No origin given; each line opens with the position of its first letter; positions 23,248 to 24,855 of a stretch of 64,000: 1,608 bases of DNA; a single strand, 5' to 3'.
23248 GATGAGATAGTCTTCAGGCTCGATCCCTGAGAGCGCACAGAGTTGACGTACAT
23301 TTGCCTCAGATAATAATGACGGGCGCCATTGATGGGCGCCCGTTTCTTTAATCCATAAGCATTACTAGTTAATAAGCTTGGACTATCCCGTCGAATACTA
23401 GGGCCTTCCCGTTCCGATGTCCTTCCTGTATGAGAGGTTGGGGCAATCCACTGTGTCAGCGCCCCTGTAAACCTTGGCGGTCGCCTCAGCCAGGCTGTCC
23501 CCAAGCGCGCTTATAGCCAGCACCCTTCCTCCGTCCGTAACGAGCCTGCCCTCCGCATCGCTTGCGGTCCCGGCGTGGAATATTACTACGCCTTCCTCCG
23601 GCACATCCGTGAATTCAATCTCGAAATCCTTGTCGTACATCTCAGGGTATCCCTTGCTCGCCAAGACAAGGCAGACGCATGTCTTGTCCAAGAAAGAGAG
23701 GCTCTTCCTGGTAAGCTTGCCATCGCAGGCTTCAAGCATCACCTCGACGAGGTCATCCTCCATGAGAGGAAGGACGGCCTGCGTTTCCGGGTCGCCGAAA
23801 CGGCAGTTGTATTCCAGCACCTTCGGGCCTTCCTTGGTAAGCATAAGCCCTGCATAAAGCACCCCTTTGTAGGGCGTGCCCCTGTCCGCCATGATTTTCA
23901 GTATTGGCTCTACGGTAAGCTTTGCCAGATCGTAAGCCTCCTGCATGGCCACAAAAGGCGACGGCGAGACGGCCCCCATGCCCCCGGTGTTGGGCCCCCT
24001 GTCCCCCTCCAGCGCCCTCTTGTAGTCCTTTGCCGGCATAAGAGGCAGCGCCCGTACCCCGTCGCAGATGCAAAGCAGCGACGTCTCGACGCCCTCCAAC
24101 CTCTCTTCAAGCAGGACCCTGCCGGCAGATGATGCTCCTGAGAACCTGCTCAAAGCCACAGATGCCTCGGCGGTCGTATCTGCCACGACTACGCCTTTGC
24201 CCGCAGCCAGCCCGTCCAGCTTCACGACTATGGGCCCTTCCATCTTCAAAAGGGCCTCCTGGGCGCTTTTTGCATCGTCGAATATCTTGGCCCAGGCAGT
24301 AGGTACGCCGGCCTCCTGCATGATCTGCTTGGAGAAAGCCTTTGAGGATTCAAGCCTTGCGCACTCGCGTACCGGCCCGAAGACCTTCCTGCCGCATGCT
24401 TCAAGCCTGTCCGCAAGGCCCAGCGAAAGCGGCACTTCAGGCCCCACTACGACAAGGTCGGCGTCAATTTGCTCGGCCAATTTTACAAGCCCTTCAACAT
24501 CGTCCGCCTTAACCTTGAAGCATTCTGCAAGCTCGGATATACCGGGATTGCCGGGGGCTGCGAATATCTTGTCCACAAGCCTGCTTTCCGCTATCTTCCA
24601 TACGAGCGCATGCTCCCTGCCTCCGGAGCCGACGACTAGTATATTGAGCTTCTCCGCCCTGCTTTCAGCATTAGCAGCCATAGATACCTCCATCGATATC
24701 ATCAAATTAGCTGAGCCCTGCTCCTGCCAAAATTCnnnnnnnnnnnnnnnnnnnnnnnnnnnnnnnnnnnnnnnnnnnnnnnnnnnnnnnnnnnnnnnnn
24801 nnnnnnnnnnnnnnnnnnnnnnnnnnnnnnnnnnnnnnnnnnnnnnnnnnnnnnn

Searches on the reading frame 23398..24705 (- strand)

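Call 117: search_protein_families(library=pfam, max_evalue=0.00001, proteins=[window:23398-24705:-])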
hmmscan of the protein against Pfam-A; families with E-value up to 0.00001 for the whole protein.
window:23398-24705:- (435 aa): 4 families
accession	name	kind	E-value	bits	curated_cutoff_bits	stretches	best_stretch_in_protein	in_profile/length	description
PF01071.24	GARS_A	-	1.7e-65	220.9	27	1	120-308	1-194/194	Phosphoribosylglycinamide synthetase, ATP-grasp (A) domain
PF02844.21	GARS_N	-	3.2e-35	121.3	29.5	1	21-119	2-100/100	Phosphoribosylglycinamide synthetase, N domain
PF02843.22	GARS_C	-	2.2e-28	98.8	34.8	1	343-432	1-91/92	Phosphoribosylglycinamide synthetase, C domain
PF02655.19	ATP-grasp_3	-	1.7e-06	28.6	23.2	1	122-304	4-158/160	ATP-grasp domain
